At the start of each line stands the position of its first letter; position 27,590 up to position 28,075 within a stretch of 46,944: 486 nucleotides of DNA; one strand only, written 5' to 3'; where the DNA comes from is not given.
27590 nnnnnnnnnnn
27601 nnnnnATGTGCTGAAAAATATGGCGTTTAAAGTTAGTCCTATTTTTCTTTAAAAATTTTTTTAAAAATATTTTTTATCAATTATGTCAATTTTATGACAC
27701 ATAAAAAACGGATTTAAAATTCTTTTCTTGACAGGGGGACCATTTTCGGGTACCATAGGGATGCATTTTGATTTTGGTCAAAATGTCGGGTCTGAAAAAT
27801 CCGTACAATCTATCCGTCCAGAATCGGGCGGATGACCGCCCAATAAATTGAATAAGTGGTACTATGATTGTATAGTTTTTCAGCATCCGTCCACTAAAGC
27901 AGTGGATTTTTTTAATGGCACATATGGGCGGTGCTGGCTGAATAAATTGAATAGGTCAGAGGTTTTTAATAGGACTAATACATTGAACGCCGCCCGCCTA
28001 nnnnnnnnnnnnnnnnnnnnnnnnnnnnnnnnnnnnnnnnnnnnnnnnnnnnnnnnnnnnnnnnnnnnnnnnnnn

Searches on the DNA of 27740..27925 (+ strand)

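Call 42: build_rna_model(alignment_id=A4, structure=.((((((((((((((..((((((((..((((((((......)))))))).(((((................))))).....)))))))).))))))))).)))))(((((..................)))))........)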
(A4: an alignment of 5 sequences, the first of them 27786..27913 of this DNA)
Model R1 built from alignment A4 (5 sequences, 141 columns); structure: as given.
model positions 130; base pairs 40; branch points 2; effective number of sequences 1.05; information 0.59 bits per position. Calibrated on 0.2 Mb of random sequence (short: E-values are rough).
structure used (alignment columns):
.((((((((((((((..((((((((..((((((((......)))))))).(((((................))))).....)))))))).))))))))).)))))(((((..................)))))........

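Call 43: search_with_rna_model(model_id=R1, sources=[window, L001, L004, L005, L007, L008, L010, L013, L016, L017, L019, L020, L021, L022], max_evalue=10, show_alignments=0)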
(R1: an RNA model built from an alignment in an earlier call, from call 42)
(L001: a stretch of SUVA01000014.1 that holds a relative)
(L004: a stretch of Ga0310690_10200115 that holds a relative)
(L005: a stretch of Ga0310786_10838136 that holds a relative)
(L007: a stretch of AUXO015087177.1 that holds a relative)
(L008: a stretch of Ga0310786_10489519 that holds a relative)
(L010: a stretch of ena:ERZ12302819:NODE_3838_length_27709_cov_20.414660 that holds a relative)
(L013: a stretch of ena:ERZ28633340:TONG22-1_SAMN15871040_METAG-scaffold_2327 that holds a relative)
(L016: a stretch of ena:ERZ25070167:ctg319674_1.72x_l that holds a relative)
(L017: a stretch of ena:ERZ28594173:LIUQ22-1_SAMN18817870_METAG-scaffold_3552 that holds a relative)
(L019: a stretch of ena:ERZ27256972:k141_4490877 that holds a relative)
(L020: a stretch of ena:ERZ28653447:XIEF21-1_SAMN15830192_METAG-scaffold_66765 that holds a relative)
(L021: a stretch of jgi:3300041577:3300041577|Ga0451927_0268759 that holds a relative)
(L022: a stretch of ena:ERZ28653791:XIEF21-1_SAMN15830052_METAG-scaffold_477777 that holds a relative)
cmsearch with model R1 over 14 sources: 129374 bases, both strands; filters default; matches with E-value up to 10: 24.
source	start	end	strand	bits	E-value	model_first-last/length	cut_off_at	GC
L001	287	417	-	147.3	1.3e-31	1-130/130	no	0.38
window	46691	46820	+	144.8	4.8e-31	1-130/130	no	0.38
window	27786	27913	+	139.4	8.2e-30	1-130/130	no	0.41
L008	613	736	+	127.7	4.2e-27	1-130/130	no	0.44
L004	982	1118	-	114.6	4.2e-24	1-130/130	no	0.45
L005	1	101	-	80.9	2.6e-16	1-101/130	3'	0.43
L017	1610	1741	+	71.9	3.1e-14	1-130/130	no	0.43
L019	4907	5037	+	70.6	6e-14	1-130/130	no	0.44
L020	1394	1524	+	70.6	6e-14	1-130/130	no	0.44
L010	2362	2537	+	61.7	6.9e-12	1-130/130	no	0.36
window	23557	23715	+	37.3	2.9e-06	1-130/130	no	0.44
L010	9820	9981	+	34.5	1.3e-05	1-130/130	no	0.41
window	41432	41590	+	27.3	0.00058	1-130/130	no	0.42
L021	1968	2109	+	27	0.00067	1-130/130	no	0.42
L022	476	620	+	26.7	0.00081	1-130/130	no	0.42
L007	1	147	+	25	0.002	13-130/130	5'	0.44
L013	5570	5634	+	24.3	0.0029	1-130/130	no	0.4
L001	312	444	+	19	0.048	1-130/130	no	0.41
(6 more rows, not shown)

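Call 47: search_with_rna_model(model_id=R1, sources=[window, L001, L004, L008, L010, L013, L017, L019, L021, L022], max_evalue=0.01, make_alignment=true)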
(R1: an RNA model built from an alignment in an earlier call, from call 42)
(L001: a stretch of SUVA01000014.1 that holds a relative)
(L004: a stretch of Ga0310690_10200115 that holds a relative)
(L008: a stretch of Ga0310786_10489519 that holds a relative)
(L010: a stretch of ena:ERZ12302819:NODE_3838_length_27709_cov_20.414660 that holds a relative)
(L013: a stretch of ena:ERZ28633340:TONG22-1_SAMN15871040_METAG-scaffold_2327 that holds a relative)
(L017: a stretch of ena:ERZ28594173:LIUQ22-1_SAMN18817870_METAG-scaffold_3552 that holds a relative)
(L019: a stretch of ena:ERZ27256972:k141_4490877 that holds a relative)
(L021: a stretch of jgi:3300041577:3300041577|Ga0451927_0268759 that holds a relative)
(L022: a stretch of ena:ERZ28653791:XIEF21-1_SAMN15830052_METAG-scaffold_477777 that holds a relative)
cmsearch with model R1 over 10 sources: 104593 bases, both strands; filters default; matches with E-value up to 0.01: 15.
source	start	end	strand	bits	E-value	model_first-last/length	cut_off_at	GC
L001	287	417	-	147.3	1e-31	1-130/130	no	0.38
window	46691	46820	+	144.8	3.9e-31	1-130/130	no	0.38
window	27786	27913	+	139.4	6.6e-30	1-130/130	no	0.41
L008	613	736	+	127.7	3.4e-27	1-130/130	no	0.44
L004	982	1118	-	114.6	3.4e-24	1-130/130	no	0.45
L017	1610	1741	+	71.9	2.5e-14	1-130/130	no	0.43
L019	4907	5037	+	70.6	4.8e-14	1-130/130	no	0.44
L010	2362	2537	+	61.7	5.6e-12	1-130/130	no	0.36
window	23557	23715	+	37.3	2.3e-06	1-130/130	no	0.44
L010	9820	9981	+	34.5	1e-05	1-130/130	no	0.41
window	41432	41590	+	27.3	0.00047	1-130/130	no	0.42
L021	1968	2109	+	27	0.00055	1-130/130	no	0.42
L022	476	620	+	26.7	0.00066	1-130/130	no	0.42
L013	5570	5634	+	24.3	0.0023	1-130/130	no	0.4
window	44206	44365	-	22.8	0.005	1-130/130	no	0.44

Alignment A5: 15 matches aligned to the model, 273 columns, each read 5' to 3' on its own strand. Consensus structure (alignment columns), stored with it:
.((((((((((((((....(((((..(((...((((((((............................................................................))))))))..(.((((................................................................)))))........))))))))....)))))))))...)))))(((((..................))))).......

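Call 49: search_with_rna_model(model_id=R1, source=window, filters=off, max_evalue=10)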
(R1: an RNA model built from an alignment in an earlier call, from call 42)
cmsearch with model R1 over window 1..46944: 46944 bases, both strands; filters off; matches with E-value up to 10: 39.
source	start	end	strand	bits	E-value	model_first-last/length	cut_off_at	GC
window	46691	46820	+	144.7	1.8e-31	1-130/130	no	0.38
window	27786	27913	+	139.4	3e-30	1-130/130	no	0.41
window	23556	23715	+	39.5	3.3e-07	1-130/130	no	0.44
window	41432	41590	+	27.3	0.00021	1-130/130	no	0.42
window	44206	44366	-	26.8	0.00027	1-130/130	no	0.45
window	33734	33849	+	19.3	0.015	1-130/130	no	0.36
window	46662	46796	-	19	0.018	1-130/130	no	0.44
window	33766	33905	-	16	0.086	1-130/130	no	0.39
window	25671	25723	+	11.2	1.1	1-130/130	no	0.51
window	10838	10914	-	11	1.2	1-130/130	no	0.38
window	13423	13486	-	10.9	1.3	1-130/130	no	0.47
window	24551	24643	+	10.9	1.3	1-130/130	no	0.39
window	46322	46384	-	10.3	1.8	1-130/130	no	0.52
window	18103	18168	+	10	2.1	1-130/130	no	0.42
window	41469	41525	-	10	2.1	1-130/130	no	0.42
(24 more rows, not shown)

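Call 56: search_with_rna_model(model_id=R1, sources=[L023, L024, L025, L026, L027, L011, L014], max_evalue=1)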
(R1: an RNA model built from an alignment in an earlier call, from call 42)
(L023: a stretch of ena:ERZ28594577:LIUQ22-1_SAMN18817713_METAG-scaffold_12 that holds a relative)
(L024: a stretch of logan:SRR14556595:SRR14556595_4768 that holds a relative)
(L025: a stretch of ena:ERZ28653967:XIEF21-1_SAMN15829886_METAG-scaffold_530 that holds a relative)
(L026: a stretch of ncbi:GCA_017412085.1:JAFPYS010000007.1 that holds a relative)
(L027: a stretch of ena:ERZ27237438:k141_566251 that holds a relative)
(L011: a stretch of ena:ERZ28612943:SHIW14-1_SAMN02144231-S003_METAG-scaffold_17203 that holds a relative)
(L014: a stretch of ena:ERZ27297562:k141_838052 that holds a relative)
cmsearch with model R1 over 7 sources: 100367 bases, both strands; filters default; matches with E-value up to 1: 2.
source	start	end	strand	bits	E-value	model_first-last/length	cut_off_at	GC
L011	6035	6196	+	34.5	9.8e-06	1-130/130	no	0.41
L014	5542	5606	+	24.3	0.0022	1-130/130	no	0.4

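Call 59: search_with_rna_model(model_id=R1, sources=[window, L001, L004, L008, L010, L017, L019], max_evalue=0.0001, make_alignment=true)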
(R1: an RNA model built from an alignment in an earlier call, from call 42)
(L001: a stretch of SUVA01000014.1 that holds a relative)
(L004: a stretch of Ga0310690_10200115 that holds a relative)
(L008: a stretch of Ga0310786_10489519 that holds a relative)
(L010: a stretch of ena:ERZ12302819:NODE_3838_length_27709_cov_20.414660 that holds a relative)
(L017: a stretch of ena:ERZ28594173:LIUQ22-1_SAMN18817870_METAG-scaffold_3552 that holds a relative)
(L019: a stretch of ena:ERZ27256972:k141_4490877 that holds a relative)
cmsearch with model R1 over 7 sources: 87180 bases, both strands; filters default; matches with E-value up to 0.0001: 10.
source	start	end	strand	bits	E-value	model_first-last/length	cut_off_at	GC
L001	287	417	-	147.3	8.5e-32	1-130/130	no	0.38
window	46691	46820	+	144.8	3.2e-31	1-130/130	no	0.38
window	27786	27913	+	139.4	5.5e-30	1-130/130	no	0.41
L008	613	736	+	127.7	2.8e-27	1-130/130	no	0.44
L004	982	1118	-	114.6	2.9e-24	1-130/130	no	0.45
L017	1610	1741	+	71.9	2.1e-14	1-130/130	no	0.43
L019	4907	5037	+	70.6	4e-14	1-130/130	no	0.44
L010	2362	2537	+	61.7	4.7e-12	1-130/130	no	0.36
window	23557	23715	+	37.3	1.9e-06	1-130/130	no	0.44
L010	9820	9981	+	34.5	8.5e-06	1-130/130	no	0.41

Alignment A6: 10 matches aligned to the model, 237 columns, each read 5' to 3' on its own strand. Consensus structure (alignment columns), stored with it:
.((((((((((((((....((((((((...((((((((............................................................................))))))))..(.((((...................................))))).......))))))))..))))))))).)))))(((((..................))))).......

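Call 60: build_rna_model(alignment_id=A6)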
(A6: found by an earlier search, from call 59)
Model R2 built from alignment A6 (10 sequences, 237 columns); structure: stored with the alignment.
model positions 124; base pairs 40; branch points 2; effective number of sequences 1.5; information 0.59 bits per position. Calibrated on 0.2 Mb of random sequence (short: E-values are rough).
structure used (alignment columns):
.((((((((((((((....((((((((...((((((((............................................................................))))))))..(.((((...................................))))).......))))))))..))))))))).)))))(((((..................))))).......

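Call 61: search_with_rna_model(model_id=R2, sources=[window, L001, L004, L005, L008, L010, L013, L016, L017, L019, L021, L022, L023, L025, L026, L027], max_evalue=5)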
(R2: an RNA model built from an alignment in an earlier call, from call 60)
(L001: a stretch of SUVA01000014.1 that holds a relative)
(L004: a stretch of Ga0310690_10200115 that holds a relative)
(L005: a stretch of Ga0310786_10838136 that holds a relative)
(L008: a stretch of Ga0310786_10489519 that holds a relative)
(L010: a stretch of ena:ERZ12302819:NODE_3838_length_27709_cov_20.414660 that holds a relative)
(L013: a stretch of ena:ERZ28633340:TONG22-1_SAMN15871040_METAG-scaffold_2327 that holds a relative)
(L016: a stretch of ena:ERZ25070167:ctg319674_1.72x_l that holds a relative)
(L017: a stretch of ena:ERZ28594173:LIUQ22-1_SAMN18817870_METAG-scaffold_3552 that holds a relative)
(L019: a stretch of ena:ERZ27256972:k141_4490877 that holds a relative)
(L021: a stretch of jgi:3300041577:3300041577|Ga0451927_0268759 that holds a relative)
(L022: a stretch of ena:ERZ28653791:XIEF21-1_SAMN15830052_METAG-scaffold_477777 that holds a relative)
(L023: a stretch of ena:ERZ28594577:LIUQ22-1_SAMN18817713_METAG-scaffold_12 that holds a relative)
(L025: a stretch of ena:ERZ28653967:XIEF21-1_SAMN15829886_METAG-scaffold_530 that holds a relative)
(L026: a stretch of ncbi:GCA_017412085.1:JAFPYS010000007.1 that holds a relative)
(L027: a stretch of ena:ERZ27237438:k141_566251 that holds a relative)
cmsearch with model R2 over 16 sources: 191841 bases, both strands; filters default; matches with E-value up to 5: 21.
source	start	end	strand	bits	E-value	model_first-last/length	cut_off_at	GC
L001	287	417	-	123.6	2.9e-21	1-124/124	no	0.38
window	46691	46820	+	123.4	3.1e-21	1-124/124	no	0.38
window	27786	27913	+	123.1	3.7e-21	1-124/124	no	0.41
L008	613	736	+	112.8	3.5e-19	1-124/124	no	0.44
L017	1610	1741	+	102.5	3.3e-17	1-124/124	no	0.43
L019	4907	5037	+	99.9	1e-16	1-124/124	no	0.44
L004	982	1118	-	97.4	3.1e-16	1-124/124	no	0.45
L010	2362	2537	+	82.3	2.5e-13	1-124/124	no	0.36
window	23557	23715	+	68.7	1e-10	1-124/124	no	0.44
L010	9819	9981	+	67.1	2.1e-10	1-124/124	no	0.42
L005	1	101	-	64.8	5.6e-10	1-97/124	3'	0.43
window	44206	44365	-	50.4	3.3e-07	1-124/124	no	0.44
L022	476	620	+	35.6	0.00023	1-124/124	no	0.42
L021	1938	2109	+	34.7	0.00034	1-124/124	no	0.42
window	41432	41590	+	30.5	0.0022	1-124/124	no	0.42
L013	5495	5634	+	26.5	0.013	1-124/124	no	0.42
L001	312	444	+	19.8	0.25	1-124/124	no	0.41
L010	7912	7972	+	16.9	0.9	1-124/124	no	0.46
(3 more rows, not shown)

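Call 62: search_with_rna_model(model_id=R2, sources=[window, L001, L004, L008, L010, L013, L017, L019, L021, L022], max_evalue=0.02, make_alignment=true)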
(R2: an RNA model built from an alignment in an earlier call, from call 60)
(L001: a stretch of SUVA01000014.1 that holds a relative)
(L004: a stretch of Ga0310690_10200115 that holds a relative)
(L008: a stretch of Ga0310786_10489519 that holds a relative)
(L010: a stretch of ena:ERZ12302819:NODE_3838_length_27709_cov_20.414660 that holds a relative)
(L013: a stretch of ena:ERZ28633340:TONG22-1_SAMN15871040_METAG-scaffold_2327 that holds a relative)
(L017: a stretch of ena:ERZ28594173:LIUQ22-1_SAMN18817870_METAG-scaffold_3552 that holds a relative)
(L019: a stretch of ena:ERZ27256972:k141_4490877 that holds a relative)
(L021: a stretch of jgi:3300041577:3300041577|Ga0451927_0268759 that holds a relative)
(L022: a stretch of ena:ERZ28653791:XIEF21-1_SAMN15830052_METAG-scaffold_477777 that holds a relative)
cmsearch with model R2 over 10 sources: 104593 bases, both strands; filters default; matches with E-value up to 0.02: 15.
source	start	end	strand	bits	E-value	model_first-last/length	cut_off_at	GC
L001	287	417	-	123.6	1.6e-21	1-124/124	no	0.38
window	46691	46820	+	123.4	1.7e-21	1-124/124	no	0.38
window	27786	27913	+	123.1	2e-21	1-124/124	no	0.41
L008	613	736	+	112.8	1.9e-19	1-124/124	no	0.44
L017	1610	1741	+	102.5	1.8e-17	1-124/124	no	0.43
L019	4907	5037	+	99.9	5.6e-17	1-124/124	no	0.44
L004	982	1118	-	97.4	1.7e-16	1-124/124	no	0.45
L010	2362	2537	+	82.3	1.4e-13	1-124/124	no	0.36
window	23557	23715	+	68.7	5.4e-11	1-124/124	no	0.44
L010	9819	9981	+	67.1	1.1e-10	1-124/124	no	0.42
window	44206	44365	-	50.4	1.8e-07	1-124/124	no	0.44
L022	476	620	+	35.6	0.00012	1-124/124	no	0.42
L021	1938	2109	+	34.7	0.00019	1-124/124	no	0.42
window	41432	41590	+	30.5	0.0012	1-124/124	no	0.42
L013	5495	5634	+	26.5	0.0069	1-124/124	no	0.42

Alignment A7: 15 matches aligned to the model, 296 columns, each read 5' to 3' on its own strand. Consensus structure (alignment columns), stored with it:
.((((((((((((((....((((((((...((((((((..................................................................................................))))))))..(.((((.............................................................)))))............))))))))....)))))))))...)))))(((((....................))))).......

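Call 76: search_rna_families(source=window, start=27740, end=27925, threshold=evalue, max_evalue=10, show_alignments=2)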
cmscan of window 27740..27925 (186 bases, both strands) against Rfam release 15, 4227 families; matches with E-value up to 10: 4.
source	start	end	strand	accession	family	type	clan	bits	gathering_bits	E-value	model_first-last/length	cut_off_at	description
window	27826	27900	+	RF02221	sRNA-Xcc1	Gene; sRNA;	-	25.3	53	0.014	1-87/87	no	sRNA-Xcc1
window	27853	27924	-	RF03097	RAGATH-21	Gene; sRNA;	-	12.9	70.3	9.8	1-76/76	no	RAGATH-21 RNA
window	27752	27817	-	RF00202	snoR66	Gene; snRNA; snoRNA; CD-box;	-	12.6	43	5.8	1-76/76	no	Small nucleolar RNA R66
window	27795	27828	-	RF01886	HSR-omega_2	Gene; lncRNA;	-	10.6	55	6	1-87/87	no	Heat shock gene hsromega conserved region 2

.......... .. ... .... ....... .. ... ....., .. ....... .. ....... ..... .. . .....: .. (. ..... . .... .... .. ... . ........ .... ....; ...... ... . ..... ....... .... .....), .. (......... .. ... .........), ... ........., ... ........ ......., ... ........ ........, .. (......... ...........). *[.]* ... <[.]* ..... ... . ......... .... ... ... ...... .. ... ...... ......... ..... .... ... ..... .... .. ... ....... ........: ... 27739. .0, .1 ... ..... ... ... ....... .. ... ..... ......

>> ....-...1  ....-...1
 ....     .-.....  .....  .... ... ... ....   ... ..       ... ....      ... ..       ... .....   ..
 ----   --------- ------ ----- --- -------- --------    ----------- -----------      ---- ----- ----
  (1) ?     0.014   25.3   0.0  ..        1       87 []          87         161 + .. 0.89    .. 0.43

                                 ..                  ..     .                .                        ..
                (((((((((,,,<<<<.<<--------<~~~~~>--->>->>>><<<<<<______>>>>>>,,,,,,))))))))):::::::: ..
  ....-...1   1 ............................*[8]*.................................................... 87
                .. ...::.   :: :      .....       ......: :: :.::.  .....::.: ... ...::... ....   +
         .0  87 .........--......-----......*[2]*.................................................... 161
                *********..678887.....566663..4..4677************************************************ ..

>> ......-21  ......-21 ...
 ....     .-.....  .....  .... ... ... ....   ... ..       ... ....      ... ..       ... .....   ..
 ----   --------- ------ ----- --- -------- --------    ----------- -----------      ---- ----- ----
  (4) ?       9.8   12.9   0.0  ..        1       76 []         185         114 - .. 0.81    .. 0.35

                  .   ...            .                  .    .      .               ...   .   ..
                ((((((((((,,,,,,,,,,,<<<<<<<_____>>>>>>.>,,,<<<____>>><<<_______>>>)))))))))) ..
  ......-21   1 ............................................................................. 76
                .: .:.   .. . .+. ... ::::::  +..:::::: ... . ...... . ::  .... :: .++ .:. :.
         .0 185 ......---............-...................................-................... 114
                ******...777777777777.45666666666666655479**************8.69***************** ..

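Call 106: build_rna_model(alignment_id=A8, structure=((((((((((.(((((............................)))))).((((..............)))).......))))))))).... )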
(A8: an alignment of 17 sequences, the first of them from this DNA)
Model R3 built from alignment A8 (17 sequences, 93 columns); structure: as given.
model positions 81; base pairs 19; branch points 1; effective number of sequences 4.59; information 0.7 bits per position. Calibrated on 0.2 Mb of random sequence (short: E-values are rough).
structure used (alignment columns):
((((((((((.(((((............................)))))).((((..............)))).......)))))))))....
